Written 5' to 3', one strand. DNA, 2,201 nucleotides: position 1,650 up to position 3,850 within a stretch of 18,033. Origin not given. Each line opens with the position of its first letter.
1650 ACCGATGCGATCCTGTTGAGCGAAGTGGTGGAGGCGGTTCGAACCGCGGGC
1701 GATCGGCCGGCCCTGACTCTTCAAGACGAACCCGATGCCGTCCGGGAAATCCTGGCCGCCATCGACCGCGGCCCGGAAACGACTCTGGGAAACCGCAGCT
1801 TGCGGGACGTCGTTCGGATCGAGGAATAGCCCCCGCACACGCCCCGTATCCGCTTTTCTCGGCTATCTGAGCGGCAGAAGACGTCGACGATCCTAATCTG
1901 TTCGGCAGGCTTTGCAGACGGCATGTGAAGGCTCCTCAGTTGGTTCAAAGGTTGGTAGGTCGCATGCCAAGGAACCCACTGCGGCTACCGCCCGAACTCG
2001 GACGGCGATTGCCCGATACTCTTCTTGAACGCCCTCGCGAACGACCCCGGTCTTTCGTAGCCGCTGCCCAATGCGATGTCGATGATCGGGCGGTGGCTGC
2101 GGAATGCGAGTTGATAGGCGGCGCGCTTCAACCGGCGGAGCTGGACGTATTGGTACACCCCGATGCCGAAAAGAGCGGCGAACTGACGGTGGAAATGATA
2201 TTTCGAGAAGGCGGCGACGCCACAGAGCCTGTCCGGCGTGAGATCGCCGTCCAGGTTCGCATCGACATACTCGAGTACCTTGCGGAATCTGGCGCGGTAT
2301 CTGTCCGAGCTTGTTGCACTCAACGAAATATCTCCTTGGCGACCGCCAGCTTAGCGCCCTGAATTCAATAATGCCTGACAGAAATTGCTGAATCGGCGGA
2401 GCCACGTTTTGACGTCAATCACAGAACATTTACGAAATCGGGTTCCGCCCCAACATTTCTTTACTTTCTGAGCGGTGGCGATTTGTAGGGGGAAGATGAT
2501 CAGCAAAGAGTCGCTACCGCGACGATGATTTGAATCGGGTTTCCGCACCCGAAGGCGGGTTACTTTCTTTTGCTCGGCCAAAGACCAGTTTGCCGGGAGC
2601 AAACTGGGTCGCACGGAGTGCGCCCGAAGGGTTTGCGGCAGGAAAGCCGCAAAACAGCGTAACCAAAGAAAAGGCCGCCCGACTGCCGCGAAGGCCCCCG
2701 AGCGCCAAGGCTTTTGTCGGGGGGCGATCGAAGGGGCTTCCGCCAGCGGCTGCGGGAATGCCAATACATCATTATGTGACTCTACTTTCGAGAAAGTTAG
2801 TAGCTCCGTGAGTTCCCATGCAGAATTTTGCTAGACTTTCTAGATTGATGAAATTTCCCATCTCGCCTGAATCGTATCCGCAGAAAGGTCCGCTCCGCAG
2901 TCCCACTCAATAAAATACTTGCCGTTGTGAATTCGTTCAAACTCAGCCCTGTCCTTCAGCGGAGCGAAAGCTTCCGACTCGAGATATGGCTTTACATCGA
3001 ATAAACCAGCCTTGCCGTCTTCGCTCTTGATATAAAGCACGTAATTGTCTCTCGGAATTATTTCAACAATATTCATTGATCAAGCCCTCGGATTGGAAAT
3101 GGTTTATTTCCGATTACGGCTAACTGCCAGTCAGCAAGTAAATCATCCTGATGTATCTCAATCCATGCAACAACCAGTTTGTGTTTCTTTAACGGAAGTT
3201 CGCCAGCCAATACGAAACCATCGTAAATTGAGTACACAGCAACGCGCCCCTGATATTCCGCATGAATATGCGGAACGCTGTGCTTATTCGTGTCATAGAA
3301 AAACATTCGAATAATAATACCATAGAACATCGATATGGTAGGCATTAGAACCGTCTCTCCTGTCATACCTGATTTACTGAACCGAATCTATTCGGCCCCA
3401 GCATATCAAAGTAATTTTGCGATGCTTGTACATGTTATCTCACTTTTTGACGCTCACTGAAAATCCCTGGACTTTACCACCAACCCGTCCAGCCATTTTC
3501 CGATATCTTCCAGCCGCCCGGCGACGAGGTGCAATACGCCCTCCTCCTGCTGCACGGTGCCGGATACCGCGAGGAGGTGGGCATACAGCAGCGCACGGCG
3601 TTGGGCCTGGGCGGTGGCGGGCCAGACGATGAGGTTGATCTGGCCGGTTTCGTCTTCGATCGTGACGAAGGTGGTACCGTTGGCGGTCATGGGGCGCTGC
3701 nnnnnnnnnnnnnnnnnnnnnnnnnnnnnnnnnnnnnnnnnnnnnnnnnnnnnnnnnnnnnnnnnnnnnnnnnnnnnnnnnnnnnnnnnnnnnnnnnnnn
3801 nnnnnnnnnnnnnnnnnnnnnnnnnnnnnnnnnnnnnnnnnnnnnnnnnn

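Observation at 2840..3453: AT-rich DUF4160/DUF2442 pair inserted directly downstream of dnaE2, co-directional with the SOS operon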

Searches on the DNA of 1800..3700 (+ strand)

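Call 10: search_rna_families(source=window, start=1800, end=3700, threshold=evalue, max_evalue=1)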
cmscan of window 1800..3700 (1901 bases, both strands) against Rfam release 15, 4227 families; matches with E-value up to 1: 1.
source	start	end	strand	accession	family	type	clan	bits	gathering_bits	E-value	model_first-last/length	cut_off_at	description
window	2687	2738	-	RF01793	ffh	Gene; sRNA;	-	23.3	35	0.15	1-52/52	no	ffh sRNA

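Call 61: search_dna_similar(query=window:2401-2826:+, collection=plasmids, mode=distant, max_rows=10)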
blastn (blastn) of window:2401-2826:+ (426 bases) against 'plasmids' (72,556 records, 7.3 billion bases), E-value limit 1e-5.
No match.
